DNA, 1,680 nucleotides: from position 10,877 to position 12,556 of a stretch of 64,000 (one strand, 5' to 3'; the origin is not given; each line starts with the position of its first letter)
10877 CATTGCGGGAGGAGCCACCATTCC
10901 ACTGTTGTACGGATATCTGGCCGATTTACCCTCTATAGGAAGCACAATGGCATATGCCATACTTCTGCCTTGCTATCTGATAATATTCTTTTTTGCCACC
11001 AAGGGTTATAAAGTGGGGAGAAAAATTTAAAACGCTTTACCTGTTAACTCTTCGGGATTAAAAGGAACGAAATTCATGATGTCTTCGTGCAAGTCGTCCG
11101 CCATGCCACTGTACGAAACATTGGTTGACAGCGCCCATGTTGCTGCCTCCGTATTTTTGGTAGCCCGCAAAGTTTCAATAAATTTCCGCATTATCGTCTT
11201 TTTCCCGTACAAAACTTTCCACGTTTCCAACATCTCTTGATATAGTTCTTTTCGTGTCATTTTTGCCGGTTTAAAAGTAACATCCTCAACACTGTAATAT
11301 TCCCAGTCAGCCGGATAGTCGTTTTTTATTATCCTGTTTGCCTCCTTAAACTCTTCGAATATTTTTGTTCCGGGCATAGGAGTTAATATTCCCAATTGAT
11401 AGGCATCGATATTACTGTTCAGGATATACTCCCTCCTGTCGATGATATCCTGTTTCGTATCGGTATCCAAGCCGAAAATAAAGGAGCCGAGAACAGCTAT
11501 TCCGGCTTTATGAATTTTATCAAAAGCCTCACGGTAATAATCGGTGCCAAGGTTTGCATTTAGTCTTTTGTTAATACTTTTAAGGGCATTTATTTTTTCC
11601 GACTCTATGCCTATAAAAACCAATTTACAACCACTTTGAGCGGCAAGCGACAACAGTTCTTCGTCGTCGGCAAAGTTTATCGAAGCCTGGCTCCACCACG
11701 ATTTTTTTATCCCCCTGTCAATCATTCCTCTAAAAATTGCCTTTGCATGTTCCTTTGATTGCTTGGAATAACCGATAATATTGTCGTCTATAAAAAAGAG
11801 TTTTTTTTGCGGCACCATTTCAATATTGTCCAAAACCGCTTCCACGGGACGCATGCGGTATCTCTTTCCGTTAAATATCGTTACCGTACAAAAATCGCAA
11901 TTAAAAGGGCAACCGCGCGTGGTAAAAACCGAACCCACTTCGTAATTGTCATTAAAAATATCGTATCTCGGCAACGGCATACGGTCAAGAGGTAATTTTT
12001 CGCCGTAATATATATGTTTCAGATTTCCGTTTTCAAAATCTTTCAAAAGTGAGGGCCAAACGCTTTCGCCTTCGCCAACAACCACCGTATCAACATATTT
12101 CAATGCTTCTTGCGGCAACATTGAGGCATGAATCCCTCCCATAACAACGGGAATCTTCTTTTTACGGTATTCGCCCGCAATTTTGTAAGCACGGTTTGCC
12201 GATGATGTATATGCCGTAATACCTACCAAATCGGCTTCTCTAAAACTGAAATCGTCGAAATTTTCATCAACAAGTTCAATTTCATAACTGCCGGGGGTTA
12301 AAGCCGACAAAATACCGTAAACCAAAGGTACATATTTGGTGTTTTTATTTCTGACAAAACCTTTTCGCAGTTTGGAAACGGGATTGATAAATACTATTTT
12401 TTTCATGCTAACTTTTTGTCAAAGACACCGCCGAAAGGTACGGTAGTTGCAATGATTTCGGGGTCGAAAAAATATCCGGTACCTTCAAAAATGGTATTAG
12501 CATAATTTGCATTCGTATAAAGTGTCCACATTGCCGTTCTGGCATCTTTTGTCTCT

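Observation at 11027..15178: Tandem triplication of B12-binding radical SAM enzymes in one translationally coupled operon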

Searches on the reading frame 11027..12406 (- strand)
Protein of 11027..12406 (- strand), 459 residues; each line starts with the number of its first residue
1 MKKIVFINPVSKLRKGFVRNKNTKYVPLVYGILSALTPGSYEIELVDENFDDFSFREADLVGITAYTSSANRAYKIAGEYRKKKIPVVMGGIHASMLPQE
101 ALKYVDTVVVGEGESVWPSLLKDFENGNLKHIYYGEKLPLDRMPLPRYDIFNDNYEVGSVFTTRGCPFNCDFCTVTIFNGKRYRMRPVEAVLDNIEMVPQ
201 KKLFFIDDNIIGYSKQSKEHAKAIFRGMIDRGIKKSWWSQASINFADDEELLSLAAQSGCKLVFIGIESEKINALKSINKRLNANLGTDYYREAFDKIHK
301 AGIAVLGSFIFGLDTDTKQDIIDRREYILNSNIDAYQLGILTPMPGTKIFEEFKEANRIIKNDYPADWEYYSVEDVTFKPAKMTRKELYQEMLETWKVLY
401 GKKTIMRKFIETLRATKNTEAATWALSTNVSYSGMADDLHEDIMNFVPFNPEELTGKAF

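Call 3: search_protein_families(library=pfam, proteins=[window:11027-12406:-], max_evalue=0.001)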
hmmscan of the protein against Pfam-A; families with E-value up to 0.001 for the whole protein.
window:11027-12406:- (459 aa): 3 families
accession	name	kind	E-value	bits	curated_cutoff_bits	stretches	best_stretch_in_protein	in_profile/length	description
PF04055.27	Radical_SAM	-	3.9e-14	53.6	29.5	1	161-324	2-162/166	Radical SAM superfamily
PF02310.24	B12-binding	-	5.5e-12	46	32.1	1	56-118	50-118/121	B12 binding domain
PF19864.5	Radical_SAM_N2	-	1.4e-05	25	29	1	79-126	80-127/151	Radical SAM proteins, N-terminal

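Call 4: search_protein_families(library=ncbifam, proteins=[window:11027-12406:-], max_evalue=0.001)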
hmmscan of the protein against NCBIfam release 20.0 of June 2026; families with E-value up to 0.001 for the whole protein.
window:11027-12406:- (459 aa): 22 families
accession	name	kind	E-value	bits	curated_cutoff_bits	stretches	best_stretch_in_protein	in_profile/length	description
TIGR02026.1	BchE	equivalog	1.8e-29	102.9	481.35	1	157-408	194-436/497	magnesium-protoporphyrin IX monomethyl ester anaerobic oxidative cyclase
TIGR03471.1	HpnJ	equivalog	1.1e-27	97.1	577.6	1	159-411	199-445/472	hopanoid biosynthesis associated radical SAM protein HpnJ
TIGR04367.1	HpnR_B12_rSAM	equivalog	2.2e-27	95.8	650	1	158-415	187-428/490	hopanoid C-3 methylase HpnR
NF050148.1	rSAM_ApyD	equivalog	6.5e-27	94.2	750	2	140-369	179-407/645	RiPP biosynthesis radical SAM protein ApyD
TIGR04013.1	B12_SAM_MJ_1487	hypoth_equivalog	6.7e-26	91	251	1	57-349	43-353/382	TIGR04013 family B12-binding domain/radical SAM domain-containing protein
TIGR04479.1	bcpD_PhpK_rSAM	subfamily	1.1e-25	90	600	1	157-364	241-441/504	PhpK family radical SAM P-methyltransferase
TIGR04072.2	rSAM_ladder_B12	equivalog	1.2e-24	86.8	360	1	53-372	64-391/443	lipid biosynthesis B12-binding/radical SAM protein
TIGR04014.1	B12_SAM_MJ_0865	equivalog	8.5e-20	70.9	360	1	76-356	60-361/434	methyl-coenzyme M reductase glutamine C-methyltransferase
NF038361.1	rSAM_Sden_1168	equivalog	4.5e-18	65.1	575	1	156-355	281-475/560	Sden_1168 family B12-binding radical SAM P-methyltransferase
NF033070.1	rSAM_AprD4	equivalog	6.4e-17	61.6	500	1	63-351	95-388/456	AprD4 family radical SAM diol-dehydratase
NF045585.1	rSAM_slr0320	equivalog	1.1e-14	53.9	775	1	149-288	228-366/511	photosystem II high light acclimation radical SAM protein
TIGR04295.1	B12_rSAM_oligo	hypoth_equivalog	1.8e-13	50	400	1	159-346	202-377/422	TIGR04295 family B12-binding domain-containing radical SAM protein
TIGR04385.1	B12_rSAM_cofa1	equivalog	7.3e-11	41.9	450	1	148-325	186-358/438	B12 lower ligand biosynthesis radical SAM protein BzaD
TIGR04428.1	B12_rSAM_trp_MT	equivalog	1e-10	40.6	500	1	157-341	216-410/558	tryptophan 2-C-methyltransferase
NF040542.1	rSAM_RCCLKC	equivalog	2.2e-08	33.7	450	1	151-334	174-353/423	arsinothricin biosynthesis radical SAM protein ArsL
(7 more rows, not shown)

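Call 12: find_related_loci(query=A1, collection=genome_contigs, flank=10000)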
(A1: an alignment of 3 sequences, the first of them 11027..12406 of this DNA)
Query A1 (459 aa) in genome_contigs; peptide patterns used: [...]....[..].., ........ (x = any residue, [..] = any of these).
600 stretches matched a pattern (row limit reached: there are more); 519 encode a relative of the query (tblastn E <= 1e-3); the best 80 are kept; 79 distinct loci.
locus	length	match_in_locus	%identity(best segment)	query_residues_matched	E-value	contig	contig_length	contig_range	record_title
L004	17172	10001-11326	69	1-442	0e+0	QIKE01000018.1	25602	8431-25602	MAG: Bacteroidetes bacterium isolate SZUA-53 Ga0063293_10001110, whole genome shotgun sequence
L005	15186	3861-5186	62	1-442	0e+0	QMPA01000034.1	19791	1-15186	MAG: Bacteroidetes bacterium isolate B6_G9 B6_Guay9_scaffold_01714, whole genome shotgun sequence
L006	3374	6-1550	58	2-459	0e+0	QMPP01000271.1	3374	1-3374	MAG: Bacteroidetes bacterium isolate B16_G9 B16_Guay9_scaffold_66417, whole genome shotgun sequence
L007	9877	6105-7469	57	2-459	0e+0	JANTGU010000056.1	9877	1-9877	MAG: Bacteroidales bacterium isolate bin10084 c_000000007717, whole genome shotgun sequence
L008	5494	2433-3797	57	2-459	0e+0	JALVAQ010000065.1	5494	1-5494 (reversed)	MAG: Bacteroidales bacterium isolate 132-544_metabat2_scaf2bin.094 132-544_scaffold_1403_c2, whole genome shotgun sequen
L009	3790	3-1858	57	2-459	0e+0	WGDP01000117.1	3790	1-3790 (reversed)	MAG: Bacteroidales bacterium isolate S145_9 k151_15658, whole genome shotgun sequence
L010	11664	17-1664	59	2-439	0e+0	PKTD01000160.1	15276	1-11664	MAG: Marinilabiliales bacterium isolate BM719 sc_2304, whole genome shotgun sequence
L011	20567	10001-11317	65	2-440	0e+0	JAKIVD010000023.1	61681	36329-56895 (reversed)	MAG: Bacteroidales bacterium isolate D100SM.bin.7 NODE_211_length_61681_cov_6.581763, whole genome shotgun sequence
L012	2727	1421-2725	54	1-435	3e-176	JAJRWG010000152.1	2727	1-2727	MAG: Bacteroidetes bacterium isolate Dive96_bin2.160 k141_1648592, whole genome shotgun sequence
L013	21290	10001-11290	51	3-432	3e-157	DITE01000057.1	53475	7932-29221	MAG TPA_asm: Bacteroidales bacterium UBA6192 UBA6192_contig_34431, whole genome shotgun sequence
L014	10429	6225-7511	51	2-430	8e-157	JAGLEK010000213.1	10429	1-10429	MAG: Bacteroidales bacterium isolate SW_4_6 ROV167.bin.6.fa_213, whole genome shotgun sequence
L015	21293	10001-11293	49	2-432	2e-156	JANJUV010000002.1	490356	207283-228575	MAG: Bacteroidales bacterium isolate RXS2_metabat.bin.32 RXS2_k141_134503, whole genome shotgun sequence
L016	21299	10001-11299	51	3-435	1e-155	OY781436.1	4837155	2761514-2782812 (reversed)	MAG: Bacteroidales bacterium isolate 341beb75-fe78-4792-8f66-49c0517f62f9 genome assembly, chromosome: 1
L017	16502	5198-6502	49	2-436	1e-154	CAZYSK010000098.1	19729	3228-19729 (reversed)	MAG TPA_asm: uncultured Anaerolineales bacterium isolate binchicken_co334_204 genome assembly, contig: NODE_4714_length_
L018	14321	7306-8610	51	2-436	3e-154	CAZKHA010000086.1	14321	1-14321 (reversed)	MAG TPA_asm: uncultured Bacteroidales bacterium isolate SRP272421_co2_817 genome assembly, contig: NODE_13916_length_143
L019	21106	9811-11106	51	1-432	1e-153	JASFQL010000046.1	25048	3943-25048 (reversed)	MAG: Anaerolineales bacterium isolate D0819S20remetaG_Bin_326 D0819S20remetaG_FD_scaffold_31_c1, whole genome shotgun se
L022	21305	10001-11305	50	2-436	4e-151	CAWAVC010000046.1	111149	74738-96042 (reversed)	MAG: uncultured Bacteroidales bacterium isolate MFD01188.bin.2.56 genome assembly, contig: contig_58365, whole genome sh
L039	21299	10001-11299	49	2-435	6e-146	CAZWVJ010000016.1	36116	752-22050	MAG TPA_asm: uncultured Syntrophomonadaceae bacterium isolate SRP201947_co1_104 genome assembly, contig: NODE_211_length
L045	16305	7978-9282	47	2-436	2e-145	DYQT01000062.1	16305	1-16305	MAG TPA_asm: Draconibacterium orientale isolate SulCav_GS10_10_7_44_10 SulCav_GS10_10_5201_length_16305_cov_5_311877, wh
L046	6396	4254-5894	49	2-436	1e-144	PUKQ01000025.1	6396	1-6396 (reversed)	MAG: Syntrophomonadaceae bacterium isolate B1Sed10_75 B1-Sed10-C19219, whole genome shotgun sequence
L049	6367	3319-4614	49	2-436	6e-143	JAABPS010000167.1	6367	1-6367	MAG: Desulfobacteraceae bacterium isolate S01.Bin004 Scaffold_137, whole genome shotgun sequence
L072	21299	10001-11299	44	2-436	5e-125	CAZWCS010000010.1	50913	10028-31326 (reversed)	MAG TPA_asm: uncultured Desulfobacterales bacterium isolate SRP141376_co4_302 genome assembly, contig: NODE_1203_length_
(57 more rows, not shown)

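Call 18: search_solved_structures(query=A1, max_evalue=0.001)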
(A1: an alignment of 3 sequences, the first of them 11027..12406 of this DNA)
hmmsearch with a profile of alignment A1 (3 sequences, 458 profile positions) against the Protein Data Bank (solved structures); distinct sequences matched with E-value up to 0.001: 5.
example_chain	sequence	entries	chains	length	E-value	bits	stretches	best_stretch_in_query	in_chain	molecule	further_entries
6fd2_B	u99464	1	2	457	2.1e-15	59.6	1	157-353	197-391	Putative apramycin biosynthetic oxidoreductase 4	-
9ccb_A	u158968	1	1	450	3e-13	52.5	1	149-353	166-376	Radical SAM core domain-containing protein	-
7kdx_A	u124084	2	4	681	2e-09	39.9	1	161-326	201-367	Methyltransferase TokK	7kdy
6wte_A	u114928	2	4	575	3.8e-06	29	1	156-317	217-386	B12-binding domain-containing protein | Tryptophan-C2-methyltransferase containing B12-binding domain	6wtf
9n1b_A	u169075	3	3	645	0.00065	21.7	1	152-244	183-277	Radical SAM protein | Radical SAM enzyme CysS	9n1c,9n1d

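Call 27: search_protein_families(library=pfam, proteins=[L013:5019-5750:-, L013:5747-6805:-, L005:5540-7594:+, L013:2290-3249:+, L022:13070-14455:-, L014:7667-8965:+, L019:9350-9802:+, L049:2279-2719:+, L049:1725-2276:+, L045:12577-15033:-], max_evalue=0.0001)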
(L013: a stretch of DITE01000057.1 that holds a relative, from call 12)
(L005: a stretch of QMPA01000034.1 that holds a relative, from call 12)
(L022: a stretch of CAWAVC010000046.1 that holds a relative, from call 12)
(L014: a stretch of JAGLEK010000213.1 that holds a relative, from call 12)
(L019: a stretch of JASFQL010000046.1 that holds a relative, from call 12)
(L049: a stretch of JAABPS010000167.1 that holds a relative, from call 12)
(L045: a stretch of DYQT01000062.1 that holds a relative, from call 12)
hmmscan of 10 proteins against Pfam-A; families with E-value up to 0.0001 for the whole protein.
L013:5019-5750:- (243 aa): 4 families
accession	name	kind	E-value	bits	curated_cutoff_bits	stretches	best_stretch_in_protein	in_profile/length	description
PF13561.12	adh_short_C2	-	1.4e-36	126.7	27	1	15-243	1-234/236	Enoyl-(Acyl carrier protein) reductase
PF00106.31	adh_short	-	3.4e-29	102.2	26.6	1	9-193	1-190/195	short chain dehydrogenase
PF08659.16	KR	-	3.3e-07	30.8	22.6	1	10-164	2-161/180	KR domain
PF23441.1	SDR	-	3.6e-05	23.7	27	0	9-242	8-253/258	SDR-like rossmann domain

L013:5747-6805:- (352 aa): 3 families
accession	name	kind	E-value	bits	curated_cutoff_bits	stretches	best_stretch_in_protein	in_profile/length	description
PF08541.16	ACP_syn_III_C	-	2.4e-27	95.3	26.6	1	254-338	3-87/90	3-Oxoacyl-[acyl-carrier-protein (ACP)] synthase III C terminal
PF08545.16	ACP_syn_III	-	4.1e-18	65.5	24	1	113-190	1-80/80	3-Oxoacyl-[acyl-carrier-protein (ACP)] synthase III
PF00195.25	Chal_sti_synt_N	-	6.3e-06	26.2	27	1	56-172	98-220/225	Chalcone and stilbene synthases, N-terminal domain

L005:5540-7594:+ (684 aa): 4 families
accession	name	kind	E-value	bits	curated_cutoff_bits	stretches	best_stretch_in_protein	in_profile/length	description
PF00501.34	AMP-binding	-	7.6e-69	232.8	29.9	1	26-423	3-384/384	AMP-binding enzyme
PF23024.1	AMP-dom_DIP2-like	-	6.3e-10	39.5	27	1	467-580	2-107/110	Disco-interacting protein 2-like, AMP domain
PF00550.31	PP-binding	-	3.3e-09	37.3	20.8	1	622-672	15-65/67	Phosphopantetheine attachment site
PF23297.2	ACP_SdgA_C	-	7.1e-05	23.3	27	0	601-672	6-77/95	Highly reducing polyketide synthase sdgA, C-terminal ACP domain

L013:2290-3249:+ (319 aa): 2 families
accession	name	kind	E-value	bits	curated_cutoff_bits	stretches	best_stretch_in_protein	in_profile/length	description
PF13469.12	Sulfotransfer_3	-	1.4e-32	114.2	27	1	32-244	1-216/216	Sulfotransferase family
PF00685.33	Sulfotransfer_1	-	1.7e-11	44.5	22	1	162-297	89-244/255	Sulfotransferase domain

L022:13070-14455:- (461 aa): 14 families
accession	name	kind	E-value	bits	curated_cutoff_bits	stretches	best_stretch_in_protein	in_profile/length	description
PF07719.23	TPR_2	-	5.4e-17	60.9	27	1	323-353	3-33/34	Tetratricopeptide repeat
PF00515.34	TPR_1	-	4.8e-16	58.3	27.8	1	323-353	3-33/34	Tetratricopeptide repeat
PF14559.12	TPR_19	-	8.3e-15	55.3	25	0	344-387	14-57/68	Tetratricopeptide repeat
PF13431.12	TPR_17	-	2.1e-14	52.9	24.4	0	275-299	2-26/34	Tetratricopeptide repeat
PF13181.12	TPR_8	-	2.7e-13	49.4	25.7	1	323-353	3-33/34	Tetratricopeptide repeat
PF13174.12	TPR_6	-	5.6e-10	39.6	26.3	0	323-353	2-32/33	Tetratricopeptide repeat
PF13424.12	TPR_12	-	7.3e-09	36.1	30.1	0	323-377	5-67/77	Tetratricopeptide repeat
PF13428.12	TPR_14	-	4.8e-08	33.4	23.5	0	323-363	3-43/44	Tetratricopeptide repeat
PF13414.12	TPR_11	-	8.4e-08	32.2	26.8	1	330-369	3-42/42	TPR repeat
PF13432.12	TPR_16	-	1.2e-05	26.1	32.7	0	327-375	3-51/65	Tetratricopeptide repeat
PF25064.1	ARM_TT21_5th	-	2.3e-05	25.1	27.8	0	325-384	5-64/117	TT21 fifth ARM repeats domain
PF13176.12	TPR_7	-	2.4e-05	24.5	27.9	0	323-352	1-30/36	Tetratricopeptide repeat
PF13374.12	TPR_10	-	5.2e-05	23.6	27.5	0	326-350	7-31/42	Tetratricopeptide repeat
PF23914.1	TPR_CcmH_CycH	-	5.6e-05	23.5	42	0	272-353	70-153/158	Cytochrome c-type biogenesis protein H TPR domain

L014:7667-8965:+ (432 aa): 3 families
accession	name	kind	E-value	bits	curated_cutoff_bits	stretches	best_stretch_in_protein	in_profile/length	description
PF01943.22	Polysacc_synt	-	7.4e-15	55.5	28.2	1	8-255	3-252/274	Polysaccharide biosynthesis protein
PF13440.11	Polysacc_synt_3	-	1.1e-14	54.8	23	1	30-323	1-292/293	Polysaccharide biosynthesis protein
PF01554.23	MatE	-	6.8e-10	39.3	24.9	1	219-371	4-160/161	MatE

L019:9350-9802:+ (150 aa): 8 families
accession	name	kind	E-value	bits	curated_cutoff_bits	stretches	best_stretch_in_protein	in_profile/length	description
PF12802.13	MarR_2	-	3.3e-14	53.2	27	1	37-94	2-60/61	MarR family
PF01047.28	MarR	-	6.7e-14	52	24.6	1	41-95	4-58/59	MarR family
PF22381.2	Staph_reg_Sar_Rot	-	1.6e-07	31.8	27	1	35-104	9-78/85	Transcriptional regulator SarA/Rot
PF01978.25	TrmB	-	9.6e-07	29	25.6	1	35-90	3-58/68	Sugar-specific transcriptional regulator TrmB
PF13412.12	HTH_24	-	1.2e-06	28.5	21.9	1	44-85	7-48/48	Winged helix-turn-helix DNA-binding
PF13463.12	HTH_27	-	3.6e-06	27.6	22.2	1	46-104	9-68/68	Winged helix DNA-binding domain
PF13601.12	HTH_34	-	8.5e-05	23.1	27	0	45-108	5-69/80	Winged helix DNA-binding domain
PF01325.25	Fe_dep_repress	-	9.9e-05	22.9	26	0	53-88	21-56/60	Iron dependent repressor, N-terminal DNA binding domain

L049:2279-2719:+ (146 aa): 0 families

L049:1725-2276:+ (183 aa): 1 family
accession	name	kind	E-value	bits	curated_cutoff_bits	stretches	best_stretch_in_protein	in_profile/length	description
PF04397.21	LytTR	-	1.1e-22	80.5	22.6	1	88-181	5-97/98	LytTr DNA-binding domain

L045:12577-15033:- (818 aa): 3 families
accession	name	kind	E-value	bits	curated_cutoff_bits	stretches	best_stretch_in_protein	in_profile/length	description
PF13715.12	CarbopepD_reg_2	-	2.4e-14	53.6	32.2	1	45-132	1-86/88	CarboxypepD_reg-like domain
PF13620.12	CarboxypepD_reg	-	2.5e-13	50.6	32.3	1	44-122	1-81/82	Carboxypeptidase regulatory-like domain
PF07715.20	Plug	-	9e-10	39.5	23.9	1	142-242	2-97/107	TonB-dependent Receptor Plug Domain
